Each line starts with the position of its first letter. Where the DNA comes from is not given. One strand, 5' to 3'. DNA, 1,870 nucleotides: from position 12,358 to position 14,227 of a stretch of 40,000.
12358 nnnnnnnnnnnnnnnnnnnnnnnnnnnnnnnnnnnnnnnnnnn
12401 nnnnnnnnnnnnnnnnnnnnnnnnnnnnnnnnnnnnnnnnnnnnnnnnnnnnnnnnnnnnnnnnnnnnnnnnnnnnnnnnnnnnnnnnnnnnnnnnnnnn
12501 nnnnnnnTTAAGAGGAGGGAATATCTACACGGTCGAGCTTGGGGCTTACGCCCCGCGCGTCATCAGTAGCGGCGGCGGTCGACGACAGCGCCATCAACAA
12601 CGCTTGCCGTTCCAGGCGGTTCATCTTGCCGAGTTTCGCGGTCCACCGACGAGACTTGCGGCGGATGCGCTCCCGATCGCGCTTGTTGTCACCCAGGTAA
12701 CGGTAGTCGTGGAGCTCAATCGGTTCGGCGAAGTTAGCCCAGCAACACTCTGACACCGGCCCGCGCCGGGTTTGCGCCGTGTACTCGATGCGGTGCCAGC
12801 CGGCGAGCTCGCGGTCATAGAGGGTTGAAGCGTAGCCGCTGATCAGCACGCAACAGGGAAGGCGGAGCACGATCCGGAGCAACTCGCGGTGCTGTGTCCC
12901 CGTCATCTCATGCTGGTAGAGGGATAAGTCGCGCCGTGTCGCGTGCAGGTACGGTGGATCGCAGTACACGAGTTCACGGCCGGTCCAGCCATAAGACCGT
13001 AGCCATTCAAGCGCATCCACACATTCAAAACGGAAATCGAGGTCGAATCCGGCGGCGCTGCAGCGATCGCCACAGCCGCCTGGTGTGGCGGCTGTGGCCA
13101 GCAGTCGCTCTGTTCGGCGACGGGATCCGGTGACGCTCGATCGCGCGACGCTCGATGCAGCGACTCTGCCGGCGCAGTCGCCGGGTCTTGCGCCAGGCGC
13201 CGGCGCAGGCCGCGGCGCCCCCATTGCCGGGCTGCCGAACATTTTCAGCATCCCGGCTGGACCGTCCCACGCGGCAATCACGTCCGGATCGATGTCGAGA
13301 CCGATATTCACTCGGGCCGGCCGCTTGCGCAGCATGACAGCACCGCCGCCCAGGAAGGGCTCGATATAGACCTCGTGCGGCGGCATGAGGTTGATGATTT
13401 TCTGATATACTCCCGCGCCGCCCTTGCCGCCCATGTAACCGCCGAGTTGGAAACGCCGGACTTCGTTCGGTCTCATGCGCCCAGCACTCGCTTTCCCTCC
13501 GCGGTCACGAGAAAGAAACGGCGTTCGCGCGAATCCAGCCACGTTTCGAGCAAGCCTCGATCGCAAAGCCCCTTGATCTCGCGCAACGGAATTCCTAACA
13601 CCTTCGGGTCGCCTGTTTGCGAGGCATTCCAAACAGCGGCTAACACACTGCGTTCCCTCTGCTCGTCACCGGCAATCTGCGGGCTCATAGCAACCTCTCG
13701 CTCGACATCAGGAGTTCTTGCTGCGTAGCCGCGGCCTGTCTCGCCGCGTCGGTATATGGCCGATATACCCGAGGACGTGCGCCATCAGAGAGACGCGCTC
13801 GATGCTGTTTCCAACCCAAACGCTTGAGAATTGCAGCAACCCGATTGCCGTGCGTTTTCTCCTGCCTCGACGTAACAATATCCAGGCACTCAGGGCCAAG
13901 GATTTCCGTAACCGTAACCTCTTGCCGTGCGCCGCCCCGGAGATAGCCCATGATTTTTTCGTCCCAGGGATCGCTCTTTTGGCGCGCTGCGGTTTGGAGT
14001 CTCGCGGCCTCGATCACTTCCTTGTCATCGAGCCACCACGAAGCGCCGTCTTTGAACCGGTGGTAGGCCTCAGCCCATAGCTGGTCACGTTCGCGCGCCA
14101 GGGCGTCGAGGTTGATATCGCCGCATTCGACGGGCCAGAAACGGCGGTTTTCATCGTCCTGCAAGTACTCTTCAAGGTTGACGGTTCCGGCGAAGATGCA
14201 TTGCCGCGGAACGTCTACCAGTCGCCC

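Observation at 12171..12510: Mirror-symmetric array of 12 GGWCC motifs (nested 23-bp and 25-bp inverted repeats) around an AT-rich core at the early/late junction of the prophage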

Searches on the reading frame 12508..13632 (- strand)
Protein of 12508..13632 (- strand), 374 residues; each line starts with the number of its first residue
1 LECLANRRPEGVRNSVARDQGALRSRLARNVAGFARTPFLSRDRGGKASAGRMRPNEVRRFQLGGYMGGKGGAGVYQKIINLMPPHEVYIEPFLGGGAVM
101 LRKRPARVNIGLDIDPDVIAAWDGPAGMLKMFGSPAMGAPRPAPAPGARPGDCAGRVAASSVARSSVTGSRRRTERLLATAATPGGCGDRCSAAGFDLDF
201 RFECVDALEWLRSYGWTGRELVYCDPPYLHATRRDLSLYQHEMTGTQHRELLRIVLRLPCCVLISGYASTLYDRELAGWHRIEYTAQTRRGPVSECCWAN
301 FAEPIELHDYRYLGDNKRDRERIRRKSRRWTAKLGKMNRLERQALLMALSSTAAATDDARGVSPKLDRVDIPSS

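Call 7: search_protein_families(library=pfam, proteins=[window:12508-13632:-], max_evalue=0.01)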
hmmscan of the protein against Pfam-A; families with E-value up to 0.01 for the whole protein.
window:12508-13632:- (374 aa): 1 family
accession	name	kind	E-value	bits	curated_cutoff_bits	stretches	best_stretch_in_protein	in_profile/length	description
PF02086.21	MethyltransfD12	-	1.3e-09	38.7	22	2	218-256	175-214/253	D12 class N6 adenine-specific DNA methyltransferase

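Call 8: search_protein_families(library=phrogs, proteins=[window:12508-13632:-], max_evalue=0.001)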
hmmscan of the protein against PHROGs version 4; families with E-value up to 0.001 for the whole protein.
window:12508-13632:- (374 aa): 3 families
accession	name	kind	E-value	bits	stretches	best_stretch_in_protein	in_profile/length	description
phrog_56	-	other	2e-30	107.7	2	201-358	221-391/647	DNA methyltransferase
phrog_1996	-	other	1.3e-13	52.2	1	201-301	38-141/150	DNA methyltransferase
phrog_23217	-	unknown function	1.1e-06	29.8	1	74-105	15-46/109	-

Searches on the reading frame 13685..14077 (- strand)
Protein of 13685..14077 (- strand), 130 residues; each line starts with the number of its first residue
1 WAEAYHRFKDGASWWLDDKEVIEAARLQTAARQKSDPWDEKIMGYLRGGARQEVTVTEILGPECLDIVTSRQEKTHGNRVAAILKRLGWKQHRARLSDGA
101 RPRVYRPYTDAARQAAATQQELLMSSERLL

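Call 66: predict_structure(alignment_id=A3)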
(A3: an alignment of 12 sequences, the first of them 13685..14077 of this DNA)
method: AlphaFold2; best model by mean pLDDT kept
length: 130 residues; sequences in the alignment: 12
mean_pLDDT: 77.7   pTM: 0.58
mean pLDDT of the five models: 77.7, 77.2, 75.1, 74.9, 73.2
residues with pLDDT >= 90: 17; 70-90: 77; 50-70: 35; < 50: 1
segments of 3 or more residues with pLDDT < 50: none
pLDDT, mean of each block of 10 residues (from residue 1): 73 73 77 78 85 88 83 82 90 83 83 58 58
secondary structure, 60 per line:
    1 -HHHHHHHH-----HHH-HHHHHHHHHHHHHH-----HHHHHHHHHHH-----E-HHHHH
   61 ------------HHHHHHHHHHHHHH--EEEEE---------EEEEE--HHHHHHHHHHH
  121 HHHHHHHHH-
elements in order: H2-9 H19-32 H38-48 H56-60 H73-86 E89-93 E103-107 H110-129

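Call 68: fold_search(model_id=the predicted structure, library=pdb)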
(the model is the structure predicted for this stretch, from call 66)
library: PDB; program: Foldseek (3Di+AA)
matches with E <= 10: 491; with E <= 0.001: 0
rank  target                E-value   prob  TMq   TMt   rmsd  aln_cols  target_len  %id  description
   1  9qbd_B                3.3e-02  0.95  0.33  0.38  15.0       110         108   14  Crystal structure of Brachyspira hampsonii PadR with Leu88 replaced by 3-aminotyrosine (released 2026-03-11)
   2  9qbd_A                6.7e-02  0.93  0.34  0.41  14.9       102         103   14  Crystal structure of Brachyspira hampsonii PadR with Leu88 replaced by 3-aminotyrosine (released 2026-03-11)
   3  6i8n_B                7.1e-02  0.89  0.33  0.37  14.5       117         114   18  Crystal structure of LmrR with V15 replaced by unnatural amino acid 4-amino-L-phenylalanine (released 2019-01-02)
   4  1kyz_C                7.1e-02  0.87  0.36  0.17   6.6       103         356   16  Crystal Structure Analysis of Caffeic acid/5-hydroxyferulic acid 3/5-O-methyltransferase Ferulic Acid Complex (released 2002-08-28)
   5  5cvj_A                7.1e-02  0.85  0.34  0.16   6.5       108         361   15  Monolignol 4-O-methyltransferase 5 - coniferyl alcohol (released 2015-09-16)
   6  3r0a_A                7.6e-02  0.98  0.41  0.44  10.8        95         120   15  Possible transcriptional regulator from Methanosarcina mazei Go1 (gi 21227196) (released 2011-03-23)
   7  6i70_A                9.2e-02  0.87  0.36  0.17   5.7        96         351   14  Structure of Fragaria ananassa O-methyltransferase - apo form (released 2019-11-27)
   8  3p9c                  9.2e-02  0.84  0.36  0.17   6.6       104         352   15  Crystal structure of perennial ryegrass LpOMT1 bound to SAH (released 2011-01-12)
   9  5cvu_B                9.8e-02  0.75  0.33  0.16   6.8       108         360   14  sinpyl alcohol bound monolignol 4-O-methyltransferase 5 (released 2015-09-16)
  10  1ub9                  1.0e-01  0.94  0.40  0.49  12.9       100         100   20  Structure of the transcriptional regulator homologue protein from Pyrococcus horikoshii OT3 (released 2004-05-04)
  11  9iij                  1.0e-01  0.82  0.33  0.38  14.6       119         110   17  Engineered LmrR with V15 replaced by unnatural amino acid 4-amino-L-phenyl-cysteine (released 2025-06-25)
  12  7nvs_W                1.2e-01  0.69  0.34  0.26  13.2       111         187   14  RNA polymerase II core pre-initiation complex with closed promoter DNA in proximal position (released 2021-05-05)
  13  3f8f_B                1.4e-01  0.84  0.33  0.38  14.1       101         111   17  Crystal structure of multidrug binding transcriptional regulator LmrR complexed with Daunomycin (released 2008-12-30)
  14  6kf4_G                1.4e-01  0.82  0.41  0.33  13.5       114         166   17  Cryo-EM structure of Thermococcus kodakarensis RNA polymerase (released 2020-07-01)
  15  3p9i_A                1.4e-01  0.82  0.35  0.16   7.5       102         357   15  Crystal structure of perennial ryegrass LpOMT1 complexed with S-adenosyl-L-homocysteine and sinapaldehyde (released 2011-01-12)
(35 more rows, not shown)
